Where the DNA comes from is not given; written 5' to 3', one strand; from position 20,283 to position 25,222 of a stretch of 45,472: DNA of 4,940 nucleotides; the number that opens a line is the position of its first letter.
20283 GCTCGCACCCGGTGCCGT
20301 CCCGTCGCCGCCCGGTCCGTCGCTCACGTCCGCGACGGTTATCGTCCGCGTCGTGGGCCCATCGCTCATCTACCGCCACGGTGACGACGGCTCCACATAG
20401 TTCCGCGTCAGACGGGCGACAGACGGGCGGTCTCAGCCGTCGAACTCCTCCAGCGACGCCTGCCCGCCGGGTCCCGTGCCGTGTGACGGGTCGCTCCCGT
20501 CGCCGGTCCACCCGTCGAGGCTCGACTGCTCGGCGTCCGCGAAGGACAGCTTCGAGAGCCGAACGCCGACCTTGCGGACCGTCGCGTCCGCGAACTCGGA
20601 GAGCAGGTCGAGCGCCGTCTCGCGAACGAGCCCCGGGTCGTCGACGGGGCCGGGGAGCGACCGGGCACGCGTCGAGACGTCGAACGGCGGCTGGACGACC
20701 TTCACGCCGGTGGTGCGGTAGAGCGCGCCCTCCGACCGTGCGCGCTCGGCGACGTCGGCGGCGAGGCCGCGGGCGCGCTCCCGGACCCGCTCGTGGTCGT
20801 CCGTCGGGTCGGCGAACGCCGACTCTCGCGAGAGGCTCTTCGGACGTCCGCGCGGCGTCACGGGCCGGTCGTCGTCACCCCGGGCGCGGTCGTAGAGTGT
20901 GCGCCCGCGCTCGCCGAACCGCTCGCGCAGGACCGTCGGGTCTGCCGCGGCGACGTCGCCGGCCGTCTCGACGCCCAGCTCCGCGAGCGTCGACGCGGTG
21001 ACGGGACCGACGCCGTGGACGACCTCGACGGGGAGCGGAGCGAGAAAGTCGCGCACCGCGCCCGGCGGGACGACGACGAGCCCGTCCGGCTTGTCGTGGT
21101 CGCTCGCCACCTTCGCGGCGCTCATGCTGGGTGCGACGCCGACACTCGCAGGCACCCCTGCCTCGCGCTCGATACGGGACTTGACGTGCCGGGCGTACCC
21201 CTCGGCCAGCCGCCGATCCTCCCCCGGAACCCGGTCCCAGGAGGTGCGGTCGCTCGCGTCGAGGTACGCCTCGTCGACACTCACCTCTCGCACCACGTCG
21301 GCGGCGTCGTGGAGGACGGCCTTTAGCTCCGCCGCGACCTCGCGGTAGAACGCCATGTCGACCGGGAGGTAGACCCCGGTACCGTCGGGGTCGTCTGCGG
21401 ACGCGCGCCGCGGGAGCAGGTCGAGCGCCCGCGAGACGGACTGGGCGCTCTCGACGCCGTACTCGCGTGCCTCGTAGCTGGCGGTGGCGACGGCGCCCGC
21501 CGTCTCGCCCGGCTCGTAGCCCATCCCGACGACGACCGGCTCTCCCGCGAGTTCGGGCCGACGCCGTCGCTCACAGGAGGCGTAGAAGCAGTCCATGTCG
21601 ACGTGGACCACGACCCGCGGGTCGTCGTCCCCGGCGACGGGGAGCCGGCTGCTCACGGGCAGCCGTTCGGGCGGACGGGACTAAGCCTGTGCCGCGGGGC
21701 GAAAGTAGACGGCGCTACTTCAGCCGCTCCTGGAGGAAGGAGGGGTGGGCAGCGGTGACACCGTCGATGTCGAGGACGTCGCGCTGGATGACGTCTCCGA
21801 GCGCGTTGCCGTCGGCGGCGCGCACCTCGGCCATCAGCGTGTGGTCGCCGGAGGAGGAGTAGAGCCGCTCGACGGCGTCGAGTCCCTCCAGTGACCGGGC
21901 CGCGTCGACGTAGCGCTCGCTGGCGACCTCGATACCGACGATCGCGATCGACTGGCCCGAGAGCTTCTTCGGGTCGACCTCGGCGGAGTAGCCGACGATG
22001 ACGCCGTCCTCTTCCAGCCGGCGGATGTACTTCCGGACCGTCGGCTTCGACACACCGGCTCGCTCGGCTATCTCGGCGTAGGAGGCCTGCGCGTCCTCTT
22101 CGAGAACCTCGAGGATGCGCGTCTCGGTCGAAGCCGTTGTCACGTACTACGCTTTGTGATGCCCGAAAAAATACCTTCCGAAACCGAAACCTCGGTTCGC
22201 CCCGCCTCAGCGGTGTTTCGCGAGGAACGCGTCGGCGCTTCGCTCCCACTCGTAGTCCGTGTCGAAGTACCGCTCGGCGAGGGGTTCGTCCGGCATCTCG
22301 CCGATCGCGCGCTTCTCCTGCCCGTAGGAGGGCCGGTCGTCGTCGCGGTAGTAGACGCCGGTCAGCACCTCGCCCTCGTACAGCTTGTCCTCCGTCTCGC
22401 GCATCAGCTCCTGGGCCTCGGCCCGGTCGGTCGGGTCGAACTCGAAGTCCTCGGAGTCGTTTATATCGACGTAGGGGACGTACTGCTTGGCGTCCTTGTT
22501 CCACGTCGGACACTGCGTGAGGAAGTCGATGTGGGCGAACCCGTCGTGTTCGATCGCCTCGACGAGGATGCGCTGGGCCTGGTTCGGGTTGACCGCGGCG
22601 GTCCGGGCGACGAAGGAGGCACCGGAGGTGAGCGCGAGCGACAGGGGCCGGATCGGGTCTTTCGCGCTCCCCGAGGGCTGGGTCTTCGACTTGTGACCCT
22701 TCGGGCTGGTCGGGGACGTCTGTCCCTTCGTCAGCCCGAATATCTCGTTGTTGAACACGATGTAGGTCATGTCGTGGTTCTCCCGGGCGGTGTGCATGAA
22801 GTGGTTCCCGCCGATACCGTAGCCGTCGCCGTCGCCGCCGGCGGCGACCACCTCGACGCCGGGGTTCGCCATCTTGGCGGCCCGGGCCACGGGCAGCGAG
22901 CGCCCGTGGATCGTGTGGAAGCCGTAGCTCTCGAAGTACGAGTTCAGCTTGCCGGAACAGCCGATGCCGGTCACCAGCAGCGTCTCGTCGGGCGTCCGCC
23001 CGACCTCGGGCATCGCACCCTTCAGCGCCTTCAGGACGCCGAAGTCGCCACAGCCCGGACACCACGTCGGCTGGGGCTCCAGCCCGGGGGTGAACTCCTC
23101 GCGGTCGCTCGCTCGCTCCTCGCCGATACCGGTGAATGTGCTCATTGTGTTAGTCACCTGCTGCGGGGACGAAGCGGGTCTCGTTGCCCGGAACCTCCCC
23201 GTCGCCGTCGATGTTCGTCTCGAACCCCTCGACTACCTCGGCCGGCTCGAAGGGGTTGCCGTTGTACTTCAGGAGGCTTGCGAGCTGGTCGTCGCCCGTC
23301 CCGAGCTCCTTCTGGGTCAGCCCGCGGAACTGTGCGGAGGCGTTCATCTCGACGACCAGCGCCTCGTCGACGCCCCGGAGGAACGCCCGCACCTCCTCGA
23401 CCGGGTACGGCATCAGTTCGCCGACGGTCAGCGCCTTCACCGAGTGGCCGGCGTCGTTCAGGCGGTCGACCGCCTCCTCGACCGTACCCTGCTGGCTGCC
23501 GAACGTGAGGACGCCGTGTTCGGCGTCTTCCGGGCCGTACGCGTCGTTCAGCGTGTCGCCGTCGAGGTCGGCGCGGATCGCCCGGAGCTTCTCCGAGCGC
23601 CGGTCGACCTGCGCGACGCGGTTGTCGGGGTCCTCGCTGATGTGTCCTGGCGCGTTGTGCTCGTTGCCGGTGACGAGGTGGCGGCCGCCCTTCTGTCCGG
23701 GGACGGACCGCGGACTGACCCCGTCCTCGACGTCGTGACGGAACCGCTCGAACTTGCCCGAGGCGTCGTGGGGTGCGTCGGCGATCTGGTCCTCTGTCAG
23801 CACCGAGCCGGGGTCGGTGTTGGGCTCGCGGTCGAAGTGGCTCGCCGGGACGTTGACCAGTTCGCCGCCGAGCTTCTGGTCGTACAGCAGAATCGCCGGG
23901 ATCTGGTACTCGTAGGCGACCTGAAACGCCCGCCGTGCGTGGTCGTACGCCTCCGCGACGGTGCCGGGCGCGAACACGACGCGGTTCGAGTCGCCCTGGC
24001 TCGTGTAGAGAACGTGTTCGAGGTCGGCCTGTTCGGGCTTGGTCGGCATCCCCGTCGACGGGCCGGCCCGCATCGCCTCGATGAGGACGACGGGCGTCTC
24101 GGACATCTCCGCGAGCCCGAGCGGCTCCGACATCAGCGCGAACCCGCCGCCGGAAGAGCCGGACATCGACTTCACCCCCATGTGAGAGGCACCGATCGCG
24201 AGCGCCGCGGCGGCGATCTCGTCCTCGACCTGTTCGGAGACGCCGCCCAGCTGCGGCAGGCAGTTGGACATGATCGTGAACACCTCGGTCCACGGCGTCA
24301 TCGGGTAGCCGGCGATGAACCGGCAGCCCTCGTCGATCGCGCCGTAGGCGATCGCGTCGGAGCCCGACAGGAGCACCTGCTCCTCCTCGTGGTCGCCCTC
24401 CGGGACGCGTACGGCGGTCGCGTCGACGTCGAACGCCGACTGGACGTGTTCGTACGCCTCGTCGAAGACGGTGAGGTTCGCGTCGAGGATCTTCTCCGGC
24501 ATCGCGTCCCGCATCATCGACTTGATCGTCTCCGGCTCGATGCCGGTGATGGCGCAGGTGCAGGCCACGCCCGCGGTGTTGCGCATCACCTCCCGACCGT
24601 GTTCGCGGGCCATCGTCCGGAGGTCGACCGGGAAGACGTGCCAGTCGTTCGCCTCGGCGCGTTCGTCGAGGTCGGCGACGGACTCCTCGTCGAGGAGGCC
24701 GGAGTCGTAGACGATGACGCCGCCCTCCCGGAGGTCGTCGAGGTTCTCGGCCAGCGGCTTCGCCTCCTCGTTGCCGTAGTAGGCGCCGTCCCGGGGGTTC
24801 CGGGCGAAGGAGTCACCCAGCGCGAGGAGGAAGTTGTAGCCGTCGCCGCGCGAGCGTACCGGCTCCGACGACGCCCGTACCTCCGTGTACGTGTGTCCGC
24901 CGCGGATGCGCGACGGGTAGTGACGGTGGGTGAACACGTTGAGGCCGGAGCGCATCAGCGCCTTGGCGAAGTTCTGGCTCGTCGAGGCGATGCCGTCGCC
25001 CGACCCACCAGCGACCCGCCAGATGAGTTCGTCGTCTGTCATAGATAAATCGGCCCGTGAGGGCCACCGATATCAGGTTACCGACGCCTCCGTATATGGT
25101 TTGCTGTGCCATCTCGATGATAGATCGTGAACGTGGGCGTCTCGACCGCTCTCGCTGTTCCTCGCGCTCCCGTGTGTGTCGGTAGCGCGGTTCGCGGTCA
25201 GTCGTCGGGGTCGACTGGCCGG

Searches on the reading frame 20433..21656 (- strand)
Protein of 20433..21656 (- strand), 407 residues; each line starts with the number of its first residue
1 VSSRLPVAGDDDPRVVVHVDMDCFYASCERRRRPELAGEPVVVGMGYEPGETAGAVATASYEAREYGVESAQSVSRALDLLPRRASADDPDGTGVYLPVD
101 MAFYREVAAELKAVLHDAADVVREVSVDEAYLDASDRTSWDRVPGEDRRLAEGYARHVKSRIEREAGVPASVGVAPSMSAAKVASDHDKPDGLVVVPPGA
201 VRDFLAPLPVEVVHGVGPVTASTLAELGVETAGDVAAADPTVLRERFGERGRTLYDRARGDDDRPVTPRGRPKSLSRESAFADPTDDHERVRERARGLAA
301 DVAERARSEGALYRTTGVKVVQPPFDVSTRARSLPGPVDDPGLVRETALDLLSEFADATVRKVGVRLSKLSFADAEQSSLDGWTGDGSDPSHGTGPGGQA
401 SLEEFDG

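Call 50: search_protein_families(library=pfam, proteins=[window:20433-21656:-], max_evalue=0.00001)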
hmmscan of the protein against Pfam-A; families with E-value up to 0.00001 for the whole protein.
window:20433-21656:- (407 aa): 4 families
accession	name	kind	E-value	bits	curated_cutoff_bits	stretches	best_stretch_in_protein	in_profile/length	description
PF00817.25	IMS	-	3.5e-37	128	23.2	1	19-186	1-148/148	impB/mucB/samB family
PF11799.13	IMS_C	-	4.4e-21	75.8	20.7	1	272-380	1-109/109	impB/mucB/samB family C-terminal domain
PF21999.2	IMS_HHH_1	-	5.6e-06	27.2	27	1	215-262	5-53/53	DNA polymerase-iota, thumb domain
PF11798.14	IMS_HHH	-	5.8e-06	26.7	24.4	0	198-229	1-32/32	IMS family HHH motif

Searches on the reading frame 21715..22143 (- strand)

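Call 50: search_protein_families(library=pfam, proteins=[window:21715-22143:-], max_evalue=0.00001)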
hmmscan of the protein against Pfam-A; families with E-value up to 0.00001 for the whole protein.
window:21715-22143:- (142 aa): 10 families
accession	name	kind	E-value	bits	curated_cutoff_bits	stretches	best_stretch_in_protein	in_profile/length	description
PF13412.12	HTH_24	-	1.1e-15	57.3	21.9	1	6-49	4-47/48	Winged helix-turn-helix DNA-binding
PF13404.12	HTH_AsnC-type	-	5.7e-11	42.5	27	1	8-44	6-42/42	AsnC-type helix-turn-helix domain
PF01037.27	AsnC_trans_reg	-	1.2e-10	41.5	25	1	69-138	1-71/73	Lrp/AsnC ligand binding domain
PF08279.18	HTH_11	-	1.4e-08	34.9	25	1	8-50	3-46/55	HTH domain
PF09339.16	HTH_IclR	-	2.9e-08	33.8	22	1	9-49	7-48/52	IclR helix-turn-helix domain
PF12840.13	HTH_20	-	4.9e-07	30.1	27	1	9-50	8-49/51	Helix-turn-helix domain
PF01047.28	MarR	-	5.1e-07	29.9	24.6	1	6-49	4-47/59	MarR family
PF12802.13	MarR_2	-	1.7e-06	28.5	27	1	6-50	6-51/61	MarR family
PF01325.25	Fe_dep_repress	-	2.5e-06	28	26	1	10-48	13-51/60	Iron dependent repressor, N-terminal DNA binding domain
PF13384.12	HTH_23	-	2.6e-06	27.5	24.6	1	14-48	12-46/50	Homeodomain-like domain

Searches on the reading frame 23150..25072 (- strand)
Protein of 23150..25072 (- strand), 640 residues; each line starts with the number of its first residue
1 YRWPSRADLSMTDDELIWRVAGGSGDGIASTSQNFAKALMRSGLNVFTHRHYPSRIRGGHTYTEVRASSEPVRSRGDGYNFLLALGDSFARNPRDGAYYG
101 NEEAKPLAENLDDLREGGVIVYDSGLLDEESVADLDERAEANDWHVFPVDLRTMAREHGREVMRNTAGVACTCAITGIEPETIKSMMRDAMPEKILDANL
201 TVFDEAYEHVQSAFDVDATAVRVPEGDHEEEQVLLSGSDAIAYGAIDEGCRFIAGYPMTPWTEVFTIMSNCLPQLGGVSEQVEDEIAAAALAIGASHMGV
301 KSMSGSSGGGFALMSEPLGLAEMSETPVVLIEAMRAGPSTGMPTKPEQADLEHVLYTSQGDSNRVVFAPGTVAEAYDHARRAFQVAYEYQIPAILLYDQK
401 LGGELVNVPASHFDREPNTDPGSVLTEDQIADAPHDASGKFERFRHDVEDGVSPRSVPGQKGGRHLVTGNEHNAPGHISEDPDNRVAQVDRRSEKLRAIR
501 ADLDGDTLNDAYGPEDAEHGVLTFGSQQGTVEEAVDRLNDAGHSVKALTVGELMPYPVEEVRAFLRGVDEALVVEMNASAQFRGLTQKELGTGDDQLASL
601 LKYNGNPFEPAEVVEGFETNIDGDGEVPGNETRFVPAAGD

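Call 50: search_protein_families(library=pfam, proteins=[window:23150-25072:-], max_evalue=0.00001)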
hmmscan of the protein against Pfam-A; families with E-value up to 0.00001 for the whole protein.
window:23150-25072:- (640 aa): 3 families
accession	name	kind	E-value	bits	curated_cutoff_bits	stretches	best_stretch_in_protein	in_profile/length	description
PF01855.24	POR_N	-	3.9e-47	161.4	27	1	244-489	2-229/231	Pyruvate flavodoxin/ferredoxin oxidoreductase, thiamine diP-bdg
PF01558.24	POR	-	2e-39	136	27.4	1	25-208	2-173/173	Pyruvate ferredoxin/flavodoxin oxidoreductase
PF17147.9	PFOR_II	-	1.2e-09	38.9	27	1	517-590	1-74/102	Pyruvate:ferredoxin oxidoreductase core domain II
